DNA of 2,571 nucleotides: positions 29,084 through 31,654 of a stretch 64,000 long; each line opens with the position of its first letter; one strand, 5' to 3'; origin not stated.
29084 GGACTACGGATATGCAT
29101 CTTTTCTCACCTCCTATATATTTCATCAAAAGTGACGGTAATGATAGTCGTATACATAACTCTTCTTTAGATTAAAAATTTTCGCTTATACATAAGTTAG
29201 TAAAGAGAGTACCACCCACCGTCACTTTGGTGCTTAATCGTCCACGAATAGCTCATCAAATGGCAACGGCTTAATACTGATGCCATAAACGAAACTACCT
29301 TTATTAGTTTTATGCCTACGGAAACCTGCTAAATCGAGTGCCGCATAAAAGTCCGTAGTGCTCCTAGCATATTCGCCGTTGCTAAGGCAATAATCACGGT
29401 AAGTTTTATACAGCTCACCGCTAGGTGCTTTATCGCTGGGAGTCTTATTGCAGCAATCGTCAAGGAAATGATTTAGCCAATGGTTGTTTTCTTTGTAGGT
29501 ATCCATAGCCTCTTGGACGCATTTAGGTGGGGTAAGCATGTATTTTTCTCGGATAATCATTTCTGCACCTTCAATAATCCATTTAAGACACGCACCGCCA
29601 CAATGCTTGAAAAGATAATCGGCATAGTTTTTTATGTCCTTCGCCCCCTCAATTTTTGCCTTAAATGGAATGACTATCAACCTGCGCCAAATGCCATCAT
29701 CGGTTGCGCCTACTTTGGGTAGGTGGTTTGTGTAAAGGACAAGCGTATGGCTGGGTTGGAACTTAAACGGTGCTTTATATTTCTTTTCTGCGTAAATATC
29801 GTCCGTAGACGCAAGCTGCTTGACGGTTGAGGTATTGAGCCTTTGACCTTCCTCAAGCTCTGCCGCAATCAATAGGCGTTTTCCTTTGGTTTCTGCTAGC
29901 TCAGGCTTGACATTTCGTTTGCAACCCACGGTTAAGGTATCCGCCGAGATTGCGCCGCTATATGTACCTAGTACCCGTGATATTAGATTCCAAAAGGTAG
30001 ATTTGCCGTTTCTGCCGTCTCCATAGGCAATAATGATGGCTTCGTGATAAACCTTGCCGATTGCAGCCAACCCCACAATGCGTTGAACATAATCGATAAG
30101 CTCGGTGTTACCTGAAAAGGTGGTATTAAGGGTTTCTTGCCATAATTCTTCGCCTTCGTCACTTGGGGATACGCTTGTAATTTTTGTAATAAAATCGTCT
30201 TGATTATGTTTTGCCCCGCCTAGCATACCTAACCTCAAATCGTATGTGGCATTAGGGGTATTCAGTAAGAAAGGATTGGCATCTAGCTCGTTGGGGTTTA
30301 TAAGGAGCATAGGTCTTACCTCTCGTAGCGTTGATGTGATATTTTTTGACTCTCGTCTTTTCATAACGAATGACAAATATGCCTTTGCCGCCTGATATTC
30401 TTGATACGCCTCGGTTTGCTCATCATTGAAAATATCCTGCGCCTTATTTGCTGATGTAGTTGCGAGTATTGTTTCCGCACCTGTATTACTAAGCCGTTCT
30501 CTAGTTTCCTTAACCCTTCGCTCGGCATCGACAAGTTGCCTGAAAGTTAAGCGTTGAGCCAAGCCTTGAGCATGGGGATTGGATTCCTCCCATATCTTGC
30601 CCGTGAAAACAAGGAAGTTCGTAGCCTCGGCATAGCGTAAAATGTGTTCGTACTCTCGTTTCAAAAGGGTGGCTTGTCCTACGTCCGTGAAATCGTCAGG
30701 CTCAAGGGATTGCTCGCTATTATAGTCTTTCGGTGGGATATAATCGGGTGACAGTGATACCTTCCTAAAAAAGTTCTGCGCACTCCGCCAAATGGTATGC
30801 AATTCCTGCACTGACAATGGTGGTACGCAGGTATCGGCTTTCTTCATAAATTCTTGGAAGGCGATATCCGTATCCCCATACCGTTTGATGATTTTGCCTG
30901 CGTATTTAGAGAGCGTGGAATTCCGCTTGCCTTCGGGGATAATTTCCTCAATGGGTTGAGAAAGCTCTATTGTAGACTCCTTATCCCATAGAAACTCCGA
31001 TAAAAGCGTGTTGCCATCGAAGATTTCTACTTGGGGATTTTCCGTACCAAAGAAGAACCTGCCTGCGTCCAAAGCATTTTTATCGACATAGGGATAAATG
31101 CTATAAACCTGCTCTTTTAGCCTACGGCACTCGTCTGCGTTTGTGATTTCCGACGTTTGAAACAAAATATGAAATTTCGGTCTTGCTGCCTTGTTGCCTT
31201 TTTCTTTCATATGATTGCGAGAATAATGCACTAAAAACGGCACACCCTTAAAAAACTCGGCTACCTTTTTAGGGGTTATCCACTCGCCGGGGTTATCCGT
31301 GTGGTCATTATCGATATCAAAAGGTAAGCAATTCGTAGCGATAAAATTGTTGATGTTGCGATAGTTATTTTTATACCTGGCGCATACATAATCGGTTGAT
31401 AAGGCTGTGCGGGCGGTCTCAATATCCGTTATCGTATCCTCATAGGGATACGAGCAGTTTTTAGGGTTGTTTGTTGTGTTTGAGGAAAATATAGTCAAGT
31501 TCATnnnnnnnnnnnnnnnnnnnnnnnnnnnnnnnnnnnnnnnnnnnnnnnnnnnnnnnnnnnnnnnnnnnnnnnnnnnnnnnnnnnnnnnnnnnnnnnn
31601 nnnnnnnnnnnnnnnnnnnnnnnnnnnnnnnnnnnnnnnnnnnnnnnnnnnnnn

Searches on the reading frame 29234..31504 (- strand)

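Call 4: search_protein_families(library=pfam, proteins=[window:29234-31504:-])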
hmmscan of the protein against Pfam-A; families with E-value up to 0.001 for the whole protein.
window:29234-31504:- (756 aa): 3 families
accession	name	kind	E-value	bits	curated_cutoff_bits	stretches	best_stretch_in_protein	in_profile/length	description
PF08706.16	D5_N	-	1.1e-25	91.1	22.4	1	278-463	1-144/145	D5 N terminal like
PF19263.5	DUF5906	-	6.7e-15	56.2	27.6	1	494-608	2-114/114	Family of unknown function (DUF5906)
PF03288.22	Pox_D5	-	0.00058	20.7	21.4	0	679-736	8-69/86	Poxvirus D5 protein-like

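Call 62: search_protein_families(library=phrogs, proteins=[window:29234-31504:-], max_evalue=0.001)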
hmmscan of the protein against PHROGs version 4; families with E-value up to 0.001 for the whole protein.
window:29234-31504:- (756 aa): 11 families
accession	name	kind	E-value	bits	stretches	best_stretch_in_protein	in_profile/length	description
phrog_1883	-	DNA, RNA and nucleotide metabolism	0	1098.1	1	1-745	1-748/756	DNA helicase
phrog_7601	-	unknown function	9.8e-84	282.2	1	469-744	1-271/289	-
phrog_1829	-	DNA, RNA and nucleotide metabolism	2.5e-83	281.5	1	260-745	312-756/772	DNA primase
phrog_1156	-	DNA, RNA and nucleotide metabolism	7.6e-82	277.2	1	247-745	349-826/855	DNA primase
phrog_864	-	DNA, RNA and nucleotide metabolism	7.7e-82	277.2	1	359-734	239-609/1064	DNA primase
phrog_2478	-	DNA, RNA and nucleotide metabolism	6.2e-80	270.4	1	262-740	395-835/854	DNA polymerase/primase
phrog_6088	-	DNA, RNA and nucleotide metabolism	6.1e-75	254.1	1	273-746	333-765/772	DNA primase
phrog_16950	-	DNA, RNA and nucleotide metabolism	2.2e-56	192.2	1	360-725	428-808/843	DNA primase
phrog_16213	-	DNA, RNA and nucleotide metabolism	1.4e-09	37.8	1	414-691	316-590/732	DNA primase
phrog_4210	-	DNA, RNA and nucleotide metabolism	7.4e-09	34.9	1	432-613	121-300/1304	DNA polymerase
phrog_25531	-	unknown function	3.5e-07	30.4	1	39-159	49-164/617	-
